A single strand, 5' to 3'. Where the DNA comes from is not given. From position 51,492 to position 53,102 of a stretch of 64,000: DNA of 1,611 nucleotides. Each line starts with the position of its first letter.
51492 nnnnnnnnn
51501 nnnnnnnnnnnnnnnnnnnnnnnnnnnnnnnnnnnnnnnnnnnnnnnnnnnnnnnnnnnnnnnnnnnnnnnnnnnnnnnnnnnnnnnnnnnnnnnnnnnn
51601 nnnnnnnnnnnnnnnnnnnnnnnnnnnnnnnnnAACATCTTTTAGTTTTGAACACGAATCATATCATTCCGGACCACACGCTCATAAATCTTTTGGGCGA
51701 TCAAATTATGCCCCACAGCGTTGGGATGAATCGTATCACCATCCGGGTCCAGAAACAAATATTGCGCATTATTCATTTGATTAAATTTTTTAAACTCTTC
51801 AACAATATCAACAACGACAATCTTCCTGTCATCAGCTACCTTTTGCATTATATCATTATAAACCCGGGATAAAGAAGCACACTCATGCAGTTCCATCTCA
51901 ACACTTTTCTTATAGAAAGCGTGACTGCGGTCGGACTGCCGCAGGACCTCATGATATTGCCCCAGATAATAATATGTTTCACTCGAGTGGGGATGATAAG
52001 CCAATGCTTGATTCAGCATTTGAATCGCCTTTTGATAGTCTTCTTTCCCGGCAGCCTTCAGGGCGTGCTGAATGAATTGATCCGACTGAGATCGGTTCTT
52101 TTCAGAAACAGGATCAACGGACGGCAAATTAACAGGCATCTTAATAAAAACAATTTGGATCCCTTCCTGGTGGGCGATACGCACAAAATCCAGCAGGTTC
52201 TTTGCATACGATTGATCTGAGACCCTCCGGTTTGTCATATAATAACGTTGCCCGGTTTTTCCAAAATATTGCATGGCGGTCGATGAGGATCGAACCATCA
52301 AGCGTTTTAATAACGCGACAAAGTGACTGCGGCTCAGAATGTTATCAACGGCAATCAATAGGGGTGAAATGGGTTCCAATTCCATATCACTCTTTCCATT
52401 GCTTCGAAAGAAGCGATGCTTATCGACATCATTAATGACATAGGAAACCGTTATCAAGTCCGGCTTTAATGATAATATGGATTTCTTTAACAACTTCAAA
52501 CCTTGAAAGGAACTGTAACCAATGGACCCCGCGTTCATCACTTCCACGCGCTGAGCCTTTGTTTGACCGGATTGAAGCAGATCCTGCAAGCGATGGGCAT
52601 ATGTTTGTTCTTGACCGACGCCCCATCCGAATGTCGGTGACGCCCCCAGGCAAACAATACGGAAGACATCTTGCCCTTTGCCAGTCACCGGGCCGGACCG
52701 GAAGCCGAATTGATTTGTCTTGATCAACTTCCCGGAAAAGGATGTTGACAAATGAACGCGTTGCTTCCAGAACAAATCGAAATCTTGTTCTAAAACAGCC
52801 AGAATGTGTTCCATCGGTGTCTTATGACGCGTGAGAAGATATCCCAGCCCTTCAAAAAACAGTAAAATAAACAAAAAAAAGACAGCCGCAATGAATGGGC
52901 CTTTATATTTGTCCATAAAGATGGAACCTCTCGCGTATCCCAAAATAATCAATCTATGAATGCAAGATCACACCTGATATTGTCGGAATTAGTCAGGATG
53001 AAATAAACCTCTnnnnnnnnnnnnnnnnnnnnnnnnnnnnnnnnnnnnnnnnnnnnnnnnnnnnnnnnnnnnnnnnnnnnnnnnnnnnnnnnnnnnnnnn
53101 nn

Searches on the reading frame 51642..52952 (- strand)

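Call 6: search_protein_families(library=pfam, proteins=[window:51642-52952:-], max_evalue=0.01)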
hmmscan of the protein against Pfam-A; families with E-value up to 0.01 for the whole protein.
window:51642-52952:- (436 aa): 9 families
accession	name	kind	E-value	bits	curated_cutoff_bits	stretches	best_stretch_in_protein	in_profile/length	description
PF13472.12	Lipase_GDSL_2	-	3e-15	57.6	32.9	2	101-303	1-141/178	GDSL-like Lipase/Acylhydrolase family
PF00657.28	Lipase_GDSL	-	3.7e-09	37.5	23.6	1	348-422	138-208/208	GDSL-like Lipase/Acylhydrolase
PF07719.23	TPR_2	-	0.00022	21.6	27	0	325-352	2-29/34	Tetratricopeptide repeat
PF13432.12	TPR_16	-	0.0004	21.2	32.7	1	296-349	3-56/65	Tetratricopeptide repeat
PF14559.12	TPR_19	-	0.00064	20.4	25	1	303-339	4-40/68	Tetratricopeptide repeat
PF00515.34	TPR_1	-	0.0039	17.4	27.8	0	303-322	14-33/34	Tetratricopeptide repeat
PF13414.12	TPR_11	-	0.0041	17.2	26.8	0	304-332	8-36/42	TPR repeat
PF13431.12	TPR_17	-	0.0047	17.5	24.4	0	313-344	2-33/34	Tetratricopeptide repeat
PF13424.12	TPR_12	-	0.0061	17.2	30.1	0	304-353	24-74/77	Tetratricopeptide repeat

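Call 9: search_protein_families(library=ncbifam, proteins=[window:51642-52952:-], max_evalue=0.01)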
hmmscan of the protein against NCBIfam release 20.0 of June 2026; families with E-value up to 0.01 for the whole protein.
window:51642-52952:- (436 aa): 8 families
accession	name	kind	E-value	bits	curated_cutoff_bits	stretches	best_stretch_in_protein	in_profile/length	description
NF047474.1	GDSL_LA_2486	hypoth_equivalog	1.5e-09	37.5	300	2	364-426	268-325/326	LA_2486 family SGNH/GDSL-type esterase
NF047475.1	GDSL_LA_2490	hypoth_equivalog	8.9e-06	25.2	325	1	67-170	56-155/431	LA_2490 family SGNH/GDSL-type esterase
NF040959.1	MamA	equivalog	2.2e-05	24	200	1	303-358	118-173/204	magnetosome protein MamA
TIGR02521.1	type_IV_pilW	equivalog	2.7e-05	23.8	154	1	284-354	24-95/234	type IV pilus biogenesis/stability protein PilW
NF042968.1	AcxylEst_AxeA1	equivalog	0.00063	18.2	700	0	94-181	272-361/459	acetylxylan esterase AxeA1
NF008391.2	PRK11189.1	equivalog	0.0043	16.6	250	1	292-357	204-270/297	lipoprotein NlpI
NF041522.1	TPR_sll0314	equivalog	0.0045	16.3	225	1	304-376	194-266/275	Sll0314/Alr1548 family TPR repeat-containing protein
NF053607.1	CHU_0125_OmpA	equivalog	0.0065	15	620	1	294-358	23-87/639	CHU_0125 family OmpA-like outer membrane integrity protein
